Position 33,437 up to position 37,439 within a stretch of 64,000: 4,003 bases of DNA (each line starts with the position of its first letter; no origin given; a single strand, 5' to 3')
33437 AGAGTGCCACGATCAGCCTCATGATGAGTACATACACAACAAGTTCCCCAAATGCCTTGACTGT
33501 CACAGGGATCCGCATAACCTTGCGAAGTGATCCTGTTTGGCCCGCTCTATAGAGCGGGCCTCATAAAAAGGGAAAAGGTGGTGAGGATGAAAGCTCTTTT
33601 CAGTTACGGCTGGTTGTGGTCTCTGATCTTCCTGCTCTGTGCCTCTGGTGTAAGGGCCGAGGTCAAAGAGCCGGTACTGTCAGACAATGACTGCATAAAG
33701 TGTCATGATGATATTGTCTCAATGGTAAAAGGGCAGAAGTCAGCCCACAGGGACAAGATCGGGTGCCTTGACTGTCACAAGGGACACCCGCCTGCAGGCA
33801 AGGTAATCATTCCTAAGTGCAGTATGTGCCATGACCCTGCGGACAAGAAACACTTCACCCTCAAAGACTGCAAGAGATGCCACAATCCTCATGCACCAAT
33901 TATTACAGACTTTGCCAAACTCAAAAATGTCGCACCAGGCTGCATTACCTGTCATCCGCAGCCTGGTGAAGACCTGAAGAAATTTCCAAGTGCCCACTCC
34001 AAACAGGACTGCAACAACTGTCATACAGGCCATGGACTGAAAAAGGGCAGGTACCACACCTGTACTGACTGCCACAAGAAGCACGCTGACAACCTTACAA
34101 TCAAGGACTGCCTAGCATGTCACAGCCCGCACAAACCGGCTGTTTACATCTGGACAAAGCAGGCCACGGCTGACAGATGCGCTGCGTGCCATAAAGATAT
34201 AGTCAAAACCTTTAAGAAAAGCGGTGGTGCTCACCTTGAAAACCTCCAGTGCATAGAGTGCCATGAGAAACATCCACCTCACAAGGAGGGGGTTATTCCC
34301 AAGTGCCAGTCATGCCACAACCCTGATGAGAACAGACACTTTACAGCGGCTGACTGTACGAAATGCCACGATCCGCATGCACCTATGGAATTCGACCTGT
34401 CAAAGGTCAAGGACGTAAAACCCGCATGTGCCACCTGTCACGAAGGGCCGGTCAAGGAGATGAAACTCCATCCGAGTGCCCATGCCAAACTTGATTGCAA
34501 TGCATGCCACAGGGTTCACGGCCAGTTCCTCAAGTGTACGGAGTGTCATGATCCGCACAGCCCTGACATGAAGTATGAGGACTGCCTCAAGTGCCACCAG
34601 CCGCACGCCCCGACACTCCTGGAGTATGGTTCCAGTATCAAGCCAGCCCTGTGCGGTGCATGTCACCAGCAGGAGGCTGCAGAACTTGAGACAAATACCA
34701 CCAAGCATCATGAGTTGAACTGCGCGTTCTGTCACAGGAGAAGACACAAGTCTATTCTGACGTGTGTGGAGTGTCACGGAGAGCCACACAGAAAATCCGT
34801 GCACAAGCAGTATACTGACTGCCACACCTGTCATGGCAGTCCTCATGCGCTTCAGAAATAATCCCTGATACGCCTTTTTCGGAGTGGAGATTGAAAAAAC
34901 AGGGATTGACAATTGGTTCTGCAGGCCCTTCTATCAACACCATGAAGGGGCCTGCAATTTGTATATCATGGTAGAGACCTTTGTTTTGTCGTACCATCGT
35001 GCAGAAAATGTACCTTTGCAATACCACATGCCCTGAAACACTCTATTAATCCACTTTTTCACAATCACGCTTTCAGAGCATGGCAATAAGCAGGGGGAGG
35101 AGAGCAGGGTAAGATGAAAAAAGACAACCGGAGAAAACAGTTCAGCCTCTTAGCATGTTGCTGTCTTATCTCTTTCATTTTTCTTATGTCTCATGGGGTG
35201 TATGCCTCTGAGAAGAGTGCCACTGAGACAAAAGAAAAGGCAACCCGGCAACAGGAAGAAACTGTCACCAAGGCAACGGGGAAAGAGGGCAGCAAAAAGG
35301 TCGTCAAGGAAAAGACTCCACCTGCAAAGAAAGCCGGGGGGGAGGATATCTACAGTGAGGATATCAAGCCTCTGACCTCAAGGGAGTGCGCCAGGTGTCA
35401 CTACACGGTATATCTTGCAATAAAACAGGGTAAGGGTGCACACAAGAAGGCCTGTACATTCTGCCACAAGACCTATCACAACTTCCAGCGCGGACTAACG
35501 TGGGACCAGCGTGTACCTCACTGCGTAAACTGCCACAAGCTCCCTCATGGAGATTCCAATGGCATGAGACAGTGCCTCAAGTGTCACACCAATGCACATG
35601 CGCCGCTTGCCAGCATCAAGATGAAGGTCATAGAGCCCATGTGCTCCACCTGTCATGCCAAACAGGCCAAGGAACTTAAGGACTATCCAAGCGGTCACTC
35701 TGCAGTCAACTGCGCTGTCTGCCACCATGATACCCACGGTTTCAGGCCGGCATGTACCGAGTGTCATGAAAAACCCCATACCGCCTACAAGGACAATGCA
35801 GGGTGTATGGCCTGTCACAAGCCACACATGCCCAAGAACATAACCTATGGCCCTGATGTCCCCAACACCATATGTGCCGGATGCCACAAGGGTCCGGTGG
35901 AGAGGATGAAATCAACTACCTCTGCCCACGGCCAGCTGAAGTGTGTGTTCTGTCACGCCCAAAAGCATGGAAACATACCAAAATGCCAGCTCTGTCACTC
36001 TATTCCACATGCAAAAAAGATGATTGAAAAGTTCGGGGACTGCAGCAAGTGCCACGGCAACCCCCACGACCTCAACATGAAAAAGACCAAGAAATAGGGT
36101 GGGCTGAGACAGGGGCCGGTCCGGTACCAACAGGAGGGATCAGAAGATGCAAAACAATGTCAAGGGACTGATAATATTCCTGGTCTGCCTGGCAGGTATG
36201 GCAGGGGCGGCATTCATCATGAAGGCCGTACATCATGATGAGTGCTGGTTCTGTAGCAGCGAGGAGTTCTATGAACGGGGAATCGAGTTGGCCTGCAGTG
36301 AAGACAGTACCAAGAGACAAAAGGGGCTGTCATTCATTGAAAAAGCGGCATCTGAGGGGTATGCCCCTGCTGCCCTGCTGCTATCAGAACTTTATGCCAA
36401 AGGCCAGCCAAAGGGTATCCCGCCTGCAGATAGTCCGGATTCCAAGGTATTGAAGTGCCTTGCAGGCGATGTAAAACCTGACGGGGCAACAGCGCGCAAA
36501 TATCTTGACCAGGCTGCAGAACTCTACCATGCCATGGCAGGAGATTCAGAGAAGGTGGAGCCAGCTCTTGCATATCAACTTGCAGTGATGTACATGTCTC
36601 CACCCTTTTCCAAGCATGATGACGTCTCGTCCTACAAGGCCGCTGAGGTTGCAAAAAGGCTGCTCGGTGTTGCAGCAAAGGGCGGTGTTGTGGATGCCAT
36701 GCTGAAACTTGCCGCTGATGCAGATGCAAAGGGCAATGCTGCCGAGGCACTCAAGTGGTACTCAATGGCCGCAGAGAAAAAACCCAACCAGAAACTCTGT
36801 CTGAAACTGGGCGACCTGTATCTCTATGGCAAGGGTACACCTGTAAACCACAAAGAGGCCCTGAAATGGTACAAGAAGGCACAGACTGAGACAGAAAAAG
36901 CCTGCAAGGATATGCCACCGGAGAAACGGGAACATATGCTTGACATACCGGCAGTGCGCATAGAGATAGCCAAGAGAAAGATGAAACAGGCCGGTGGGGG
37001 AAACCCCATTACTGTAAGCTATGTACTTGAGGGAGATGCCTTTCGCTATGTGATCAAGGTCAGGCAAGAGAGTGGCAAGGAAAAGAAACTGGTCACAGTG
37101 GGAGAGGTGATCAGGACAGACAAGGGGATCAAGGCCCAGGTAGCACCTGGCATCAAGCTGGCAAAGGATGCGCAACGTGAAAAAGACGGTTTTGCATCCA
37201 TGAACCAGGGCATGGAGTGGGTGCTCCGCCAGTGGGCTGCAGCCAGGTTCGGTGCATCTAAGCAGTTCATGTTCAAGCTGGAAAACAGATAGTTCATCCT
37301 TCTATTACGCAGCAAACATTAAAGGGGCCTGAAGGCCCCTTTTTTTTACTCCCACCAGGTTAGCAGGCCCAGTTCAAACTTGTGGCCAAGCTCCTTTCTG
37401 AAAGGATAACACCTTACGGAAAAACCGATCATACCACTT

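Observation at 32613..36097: Three tandem paralogous multihaem cytochromes (44 CxxCH in total) built from shuffled tetrahaem modules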

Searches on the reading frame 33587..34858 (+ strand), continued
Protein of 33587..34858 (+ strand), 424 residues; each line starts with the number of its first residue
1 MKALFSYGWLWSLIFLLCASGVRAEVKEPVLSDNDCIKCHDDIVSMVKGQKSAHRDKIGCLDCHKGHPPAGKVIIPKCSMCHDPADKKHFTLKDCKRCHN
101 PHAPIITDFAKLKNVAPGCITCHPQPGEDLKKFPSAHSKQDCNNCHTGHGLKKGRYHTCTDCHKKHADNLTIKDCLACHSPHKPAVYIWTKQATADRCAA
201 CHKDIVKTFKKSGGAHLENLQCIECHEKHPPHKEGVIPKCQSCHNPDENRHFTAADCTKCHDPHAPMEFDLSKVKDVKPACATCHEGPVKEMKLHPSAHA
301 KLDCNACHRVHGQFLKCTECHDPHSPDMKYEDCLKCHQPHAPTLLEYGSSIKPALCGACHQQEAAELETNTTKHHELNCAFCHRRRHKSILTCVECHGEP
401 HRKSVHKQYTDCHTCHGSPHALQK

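Call 75: search_protein_representatives(alignment_id=A1)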
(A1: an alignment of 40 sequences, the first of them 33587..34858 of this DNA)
Query: 40 sequences, 424 profile positions. Proteins with E-value up to 0.001 (for the whole library): 5952; up to 1e-10: 1619; up to 1e-30: 180. The best 150 are listed.
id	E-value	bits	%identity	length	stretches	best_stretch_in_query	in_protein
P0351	0.0e+00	1644.8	-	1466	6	39-364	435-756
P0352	0.0e+00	1259.4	-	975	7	76-422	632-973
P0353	0.0e+00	1194.7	-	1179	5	46-423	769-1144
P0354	0.0e+00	1104.2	-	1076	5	7-375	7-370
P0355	3.0e-290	978.4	-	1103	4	39-423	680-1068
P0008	5.1e-203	690.9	-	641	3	59-368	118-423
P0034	6.4e-179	611.6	-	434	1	7-424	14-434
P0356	1.7e-129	448.7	-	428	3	268-421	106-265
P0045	9.3e-127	439.7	-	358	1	87-423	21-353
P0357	2.6e-111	388.8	-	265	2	235-424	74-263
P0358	6.0e-109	381.0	-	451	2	39-275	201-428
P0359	9.2e-106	370.5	-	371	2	235-423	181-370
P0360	1.0e-100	353.9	-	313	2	26-210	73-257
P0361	3.8e-99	348.7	-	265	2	194-423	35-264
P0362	3.3e-95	335.8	-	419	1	21-422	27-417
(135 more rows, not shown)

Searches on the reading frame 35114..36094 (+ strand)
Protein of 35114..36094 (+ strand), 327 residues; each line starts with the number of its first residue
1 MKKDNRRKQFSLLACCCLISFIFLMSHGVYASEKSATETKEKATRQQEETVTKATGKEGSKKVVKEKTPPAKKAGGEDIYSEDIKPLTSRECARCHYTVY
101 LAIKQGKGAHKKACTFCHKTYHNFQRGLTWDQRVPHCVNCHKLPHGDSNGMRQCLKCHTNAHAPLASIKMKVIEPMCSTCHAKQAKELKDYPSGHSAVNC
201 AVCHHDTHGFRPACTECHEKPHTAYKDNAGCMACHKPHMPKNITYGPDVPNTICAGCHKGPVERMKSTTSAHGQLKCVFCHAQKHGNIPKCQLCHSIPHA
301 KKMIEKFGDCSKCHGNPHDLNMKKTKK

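Call 4: search_protein_families(library=pfam, proteins=[window:35114-36094:+], max_evalue=1)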
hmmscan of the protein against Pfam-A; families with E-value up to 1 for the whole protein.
window:35114-36094:+ (327 aa): 8 families
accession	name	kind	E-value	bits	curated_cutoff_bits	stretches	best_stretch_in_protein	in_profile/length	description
PF14522.11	Cytochrome_C7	-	5.2e-10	39.4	24.8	2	88-142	12-67/67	Cytochrome c7 and related cytochrome c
PF14537.11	Cytochrom_c3_2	-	9.9e-08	32.8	25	3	176-259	8-79/79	Cytochrome c3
PF02085.21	Cytochrom_CIII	-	0.00041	21.1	22.9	1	194-281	27-101/101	Class III cytochrome C family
PF09699.15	Paired_CXXCH_1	-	0.0034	17.5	20.6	3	222-260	1-38/41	Doubled CXXCH motif (Paired_CXXCH_1)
PF22113.1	Mtrc-MtrF_II-IV_dom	-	0.0092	16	30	1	89-121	6-38/176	Outer membrane cytochrome MtrC/MtrF-like, domains II/IV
PF06237.18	SLC52_ribofla_tr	-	0.013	15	27.9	1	11-74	200-261/429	Solute carrier family 52, riboflavin transporter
PF22678.1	Cytochrom_c_NrfB-like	-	0.017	16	27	1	223-280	28-89/89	Cytochrome c-type protein NrfB-like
PF16919.11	PknG_rubred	-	0.28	11.7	28.5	1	88-122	35-69/74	Protein kinase G rubredoxin domain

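Call 5: search_protein_families(library=ncbifam, proteins=[window:35114-36094:+], max_evalue=1)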
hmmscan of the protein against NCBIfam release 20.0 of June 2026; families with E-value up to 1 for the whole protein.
window:35114-36094:+ (327 aa): 6 families
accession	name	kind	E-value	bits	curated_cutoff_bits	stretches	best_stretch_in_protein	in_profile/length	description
TIGR03508.1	decahem_SO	subfamily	2.7e-05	23.8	192.2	1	154-287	97-254/258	DmsE family decaheme c-type cytochrome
NF047727.1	4hemeCytCCctA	equivalog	0.0026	17.9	180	1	227-296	36-105/109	tetraheme c-type cytochrome CctA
TIGR01905.1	paired_CXXCH_1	subfamily_domain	0.0037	17.2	25.2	2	228-259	6-37/41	doubled CXXCH domain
NF053819.1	EF0750_LPXTG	subfamily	0.028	14.9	47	1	7-70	3-65/105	EF2685/EF0750 family sortase-dependent surface protein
TIGR01053.1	LSD1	subfamily_domain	0.076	12.7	15.5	1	190-204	12-26/31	zinc finger domain-containing protein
NF045722.1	c3_cytochr_TmcA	equivalog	0.4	10.6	114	2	145-219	51-125/125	acidic tetraheme cytochrome c3 TmcA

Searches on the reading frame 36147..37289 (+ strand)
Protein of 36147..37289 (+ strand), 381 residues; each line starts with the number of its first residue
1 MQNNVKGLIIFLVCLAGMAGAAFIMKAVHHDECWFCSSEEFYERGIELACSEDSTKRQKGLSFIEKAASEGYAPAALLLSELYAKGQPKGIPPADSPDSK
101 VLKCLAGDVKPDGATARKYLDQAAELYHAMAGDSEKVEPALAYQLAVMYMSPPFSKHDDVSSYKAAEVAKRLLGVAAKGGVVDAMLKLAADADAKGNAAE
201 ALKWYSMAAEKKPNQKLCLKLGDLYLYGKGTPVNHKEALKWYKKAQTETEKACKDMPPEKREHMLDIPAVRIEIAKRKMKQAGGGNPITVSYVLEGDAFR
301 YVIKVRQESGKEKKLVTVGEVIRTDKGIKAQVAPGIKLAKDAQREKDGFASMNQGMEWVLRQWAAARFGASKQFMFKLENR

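Call 11: search_protein_families(library=pfam, proteins=[window:36147-37289:+], max_evalue=0.001)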
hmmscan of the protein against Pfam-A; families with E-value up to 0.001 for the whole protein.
window:36147-37289:+ (381 aa): 1 family
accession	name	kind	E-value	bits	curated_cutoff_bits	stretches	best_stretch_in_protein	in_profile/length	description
PF08238.18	Sel1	-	7.2e-13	49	30.7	1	218-245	4-31/36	Sel1 repeat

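Call 34: search_protein_families(library=ncbifam, proteins=[window:36147-37289:+], max_evalue=0.01)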
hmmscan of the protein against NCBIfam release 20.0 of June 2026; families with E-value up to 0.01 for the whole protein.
window:36147-37289:+ (381 aa): 2 families
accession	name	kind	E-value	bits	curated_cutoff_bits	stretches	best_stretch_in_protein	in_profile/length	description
NF033786.1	phenyl_MerG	equivalog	0.0007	19.6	350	0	179-245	112-176/217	phenylmercury resistance protein MerG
NF045484.1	TransRegExoR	equivalog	0.0081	15.4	450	0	174-247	36-108/267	exopolysaccharide production regulator ExoR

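Call 39: find_homologous_proteins(query=window:36147-37289:+, max_evalue=0.00001)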
Query window:36147-37289:+ (381 aa): 166 proteins with E <= 0.00001 among 6341 candidates; the best 120 are listed.
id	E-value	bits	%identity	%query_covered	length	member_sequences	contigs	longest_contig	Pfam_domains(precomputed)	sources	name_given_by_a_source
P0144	1.3e-250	849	100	100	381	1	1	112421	PF08238.19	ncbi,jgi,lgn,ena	-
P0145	1.2e-218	744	87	100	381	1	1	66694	PF08238.19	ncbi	-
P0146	6.6e-214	728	87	100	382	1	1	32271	PF08238.19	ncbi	-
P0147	2.4e-144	499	60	99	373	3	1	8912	PF08238.19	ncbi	-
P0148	1.1e-141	491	57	99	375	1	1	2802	PF08238.19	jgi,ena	-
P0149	3.2e-138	479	56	99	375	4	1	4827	PF08238.19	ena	-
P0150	2.5e-135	470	56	99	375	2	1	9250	PF08238.19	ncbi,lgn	-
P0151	1.5e-132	460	56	99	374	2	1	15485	PF08238.19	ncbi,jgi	-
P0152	1.0e-106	375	47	99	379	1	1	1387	PF08238.19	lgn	-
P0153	9.8e-99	349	45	99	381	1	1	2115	PF00515.35,PF08238.19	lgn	-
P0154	6.1e-96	340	48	99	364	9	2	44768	PF08238.19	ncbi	-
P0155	5.2e-78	281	41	99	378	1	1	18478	PF00515.35,PF08238.19,PF07719.24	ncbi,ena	-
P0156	3.6e-20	91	30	50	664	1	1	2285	PF23310.2,PF08238.19,PF09143.17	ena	-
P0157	4.0e-20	91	34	27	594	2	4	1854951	PF23310.2,PF13432.13,PF08238.19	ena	-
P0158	1.1e-18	86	39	15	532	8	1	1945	PF13176.13,PF08238.19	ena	-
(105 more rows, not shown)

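Call 71: search_solved_structures(query=A3, max_evalue=0.01)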
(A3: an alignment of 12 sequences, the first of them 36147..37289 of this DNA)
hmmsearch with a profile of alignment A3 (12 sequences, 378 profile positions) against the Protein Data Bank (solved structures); distinct sequences matched with E-value up to 0.01: 54.
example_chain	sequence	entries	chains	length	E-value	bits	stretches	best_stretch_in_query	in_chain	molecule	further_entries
4bwr_A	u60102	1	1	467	2.1e-24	89.3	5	167-243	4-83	PROTEIN CORRESPONDING TO LOCUS C5321 FROM CFT073 E.COLI STRAIN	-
8sxq_A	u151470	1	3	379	7.8e-24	87.4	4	169-246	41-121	SEL-1 repeat protein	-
9uav_C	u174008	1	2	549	9.2e-21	77.3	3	166-245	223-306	Protein sel-1 homolog 1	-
8ket_C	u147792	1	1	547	9.3e-21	77.3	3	166-245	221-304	Protein sel-1 homolog 1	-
6ork_A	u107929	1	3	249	1.7e-20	76.5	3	194-249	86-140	Sel1 repeat protein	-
8kes_D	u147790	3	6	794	7.9e-20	74.2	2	164-245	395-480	Protein sel-1 homolog 1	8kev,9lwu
1ouv_A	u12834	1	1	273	1.6e-19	73.2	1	184-245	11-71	conserved hypothetical secreted protein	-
6ok3_A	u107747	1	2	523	5.3e-19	71.5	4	195-245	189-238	Sel1 repeat protein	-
6deh_A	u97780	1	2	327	1.2e-18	70.3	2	161-248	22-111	TPR repeat protein, protein-protein interaction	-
9og0_C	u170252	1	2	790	6.2e-18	68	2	161-245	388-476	Protein sel-1 homolog 1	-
6onw_A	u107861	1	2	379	5.2e-16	61.7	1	156-245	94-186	Sel1 repeat protein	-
6ur7_A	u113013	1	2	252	4.9e-13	51.9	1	160-246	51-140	Sel1 repeat family protein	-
5b26_A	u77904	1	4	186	7e-13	51.4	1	166-245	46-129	Protein sel-1 homolog 1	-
7obi_A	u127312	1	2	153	1.7e-10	43.5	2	177-247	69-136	CTPR-rv4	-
6orc_A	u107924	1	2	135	1.8e-08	36.8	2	162-252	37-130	Sel1 repeat protein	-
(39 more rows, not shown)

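Call 76: predict_structure(alignment_id=A3)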
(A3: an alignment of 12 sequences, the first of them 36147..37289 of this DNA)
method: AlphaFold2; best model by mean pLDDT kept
length: 381 residues; sequences in the alignment: 12
mean_pLDDT: 84.5   pTM: 0.68
mean pLDDT of the five models: 84.5, 83.7, 83.7, 82.6, 81.6
residues with pLDDT >= 90: 201; 70-90: 118; 50-70: 50; < 50: 12
segments of 3 or more residues with pLDDT < 50: 23-31
pLDDT, mean of each block of 10 residues (from residue 1): 58 62 46 71 91 91 94 92 82 63 88 90 87 73 92 76 84 93 95 91 95 94 89 90 96 91 92 89 77 89 80 79 93 89 91 93 88 80 46
secondary structure, 60 per line:
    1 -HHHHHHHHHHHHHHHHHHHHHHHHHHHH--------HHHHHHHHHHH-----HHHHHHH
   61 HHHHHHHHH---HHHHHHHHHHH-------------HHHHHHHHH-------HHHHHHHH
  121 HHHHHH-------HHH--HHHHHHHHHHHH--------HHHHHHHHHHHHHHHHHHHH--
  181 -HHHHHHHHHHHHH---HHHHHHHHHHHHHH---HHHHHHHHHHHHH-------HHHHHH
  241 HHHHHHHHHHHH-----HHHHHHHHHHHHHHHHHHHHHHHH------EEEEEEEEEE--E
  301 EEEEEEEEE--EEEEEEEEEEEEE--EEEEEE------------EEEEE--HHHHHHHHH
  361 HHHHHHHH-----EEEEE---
elements in order: H2-29 H38-48 H54-69 H73-83 H97-105 H113-126 H139-150 H159-178 H182-194 H198-211 H215-227 H235-252 H258-281 E288-297 E300-309 E312-324 E327-332 E345-349 H352-368 E374-378

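Call 94: find_encoding_contigs(protein=P0144, flank=1000, max_places=4)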
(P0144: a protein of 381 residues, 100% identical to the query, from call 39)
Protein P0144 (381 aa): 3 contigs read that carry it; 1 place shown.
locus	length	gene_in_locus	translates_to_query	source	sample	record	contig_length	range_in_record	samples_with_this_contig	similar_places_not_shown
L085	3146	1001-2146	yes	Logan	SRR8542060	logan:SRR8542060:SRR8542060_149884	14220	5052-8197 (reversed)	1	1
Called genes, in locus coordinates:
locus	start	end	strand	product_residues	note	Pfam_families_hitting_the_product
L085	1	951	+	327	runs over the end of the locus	PF14537:Cytochrom_c3_2 (faint), PF14522:Cytochrome_C7 (faint)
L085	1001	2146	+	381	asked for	PF08238:Sel1 (weak)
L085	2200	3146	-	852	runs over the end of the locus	PF11897:DUF3417, PF00343:Phosphorylase, PF28476:GlgP_C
